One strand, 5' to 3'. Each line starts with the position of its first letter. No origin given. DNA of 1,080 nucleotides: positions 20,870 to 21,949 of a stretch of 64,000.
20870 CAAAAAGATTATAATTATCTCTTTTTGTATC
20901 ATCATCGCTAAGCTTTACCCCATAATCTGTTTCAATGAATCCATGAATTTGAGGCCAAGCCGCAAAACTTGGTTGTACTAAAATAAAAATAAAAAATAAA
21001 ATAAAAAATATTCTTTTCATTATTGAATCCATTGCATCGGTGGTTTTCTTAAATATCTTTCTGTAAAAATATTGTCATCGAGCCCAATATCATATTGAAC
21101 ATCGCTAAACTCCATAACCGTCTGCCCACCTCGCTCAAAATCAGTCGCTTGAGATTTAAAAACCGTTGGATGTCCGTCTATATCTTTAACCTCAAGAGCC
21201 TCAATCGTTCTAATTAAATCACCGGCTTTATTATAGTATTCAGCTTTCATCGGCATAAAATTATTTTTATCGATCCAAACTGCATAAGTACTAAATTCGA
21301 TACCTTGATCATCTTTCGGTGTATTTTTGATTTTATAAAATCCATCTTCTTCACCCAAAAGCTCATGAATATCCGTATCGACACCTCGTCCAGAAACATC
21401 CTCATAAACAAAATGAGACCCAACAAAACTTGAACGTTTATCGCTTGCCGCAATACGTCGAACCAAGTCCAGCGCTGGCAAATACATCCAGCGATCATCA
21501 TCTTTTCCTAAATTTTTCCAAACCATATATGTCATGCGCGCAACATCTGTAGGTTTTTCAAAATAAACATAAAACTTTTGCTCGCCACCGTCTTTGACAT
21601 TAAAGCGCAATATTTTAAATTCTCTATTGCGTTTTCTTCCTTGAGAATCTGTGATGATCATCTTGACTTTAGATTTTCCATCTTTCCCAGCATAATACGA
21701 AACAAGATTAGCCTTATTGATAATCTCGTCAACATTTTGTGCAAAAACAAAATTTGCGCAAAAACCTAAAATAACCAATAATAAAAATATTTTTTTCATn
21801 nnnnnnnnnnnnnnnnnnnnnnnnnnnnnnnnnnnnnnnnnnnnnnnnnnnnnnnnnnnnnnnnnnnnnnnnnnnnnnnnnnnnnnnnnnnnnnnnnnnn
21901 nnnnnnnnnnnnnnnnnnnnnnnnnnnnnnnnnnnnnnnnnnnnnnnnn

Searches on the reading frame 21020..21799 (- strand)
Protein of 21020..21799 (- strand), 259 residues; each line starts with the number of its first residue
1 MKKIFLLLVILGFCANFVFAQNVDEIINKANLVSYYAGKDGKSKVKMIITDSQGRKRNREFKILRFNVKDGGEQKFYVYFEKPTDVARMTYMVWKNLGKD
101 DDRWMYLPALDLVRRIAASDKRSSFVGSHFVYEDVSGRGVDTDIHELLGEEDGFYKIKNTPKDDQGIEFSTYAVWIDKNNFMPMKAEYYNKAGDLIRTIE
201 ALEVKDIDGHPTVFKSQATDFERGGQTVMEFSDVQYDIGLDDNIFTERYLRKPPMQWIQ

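Call 17: search_protein_families(library=pfam, proteins=[window:21020-21799:-], max_evalue=0.001)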
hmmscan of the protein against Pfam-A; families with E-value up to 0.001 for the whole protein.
window:21020-21799:- (259 aa): 2 families
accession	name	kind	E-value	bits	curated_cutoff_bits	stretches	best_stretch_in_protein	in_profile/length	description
PF17131.11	LolA_like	-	1.3e-57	194.9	30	1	72-252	1-184/184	Outer membrane lipoprotein-sorting protein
PF07044.18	DUF1329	-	1.6e-06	28.1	23.1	0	67-136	134-208/368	Protein of unknown function (DUF1329)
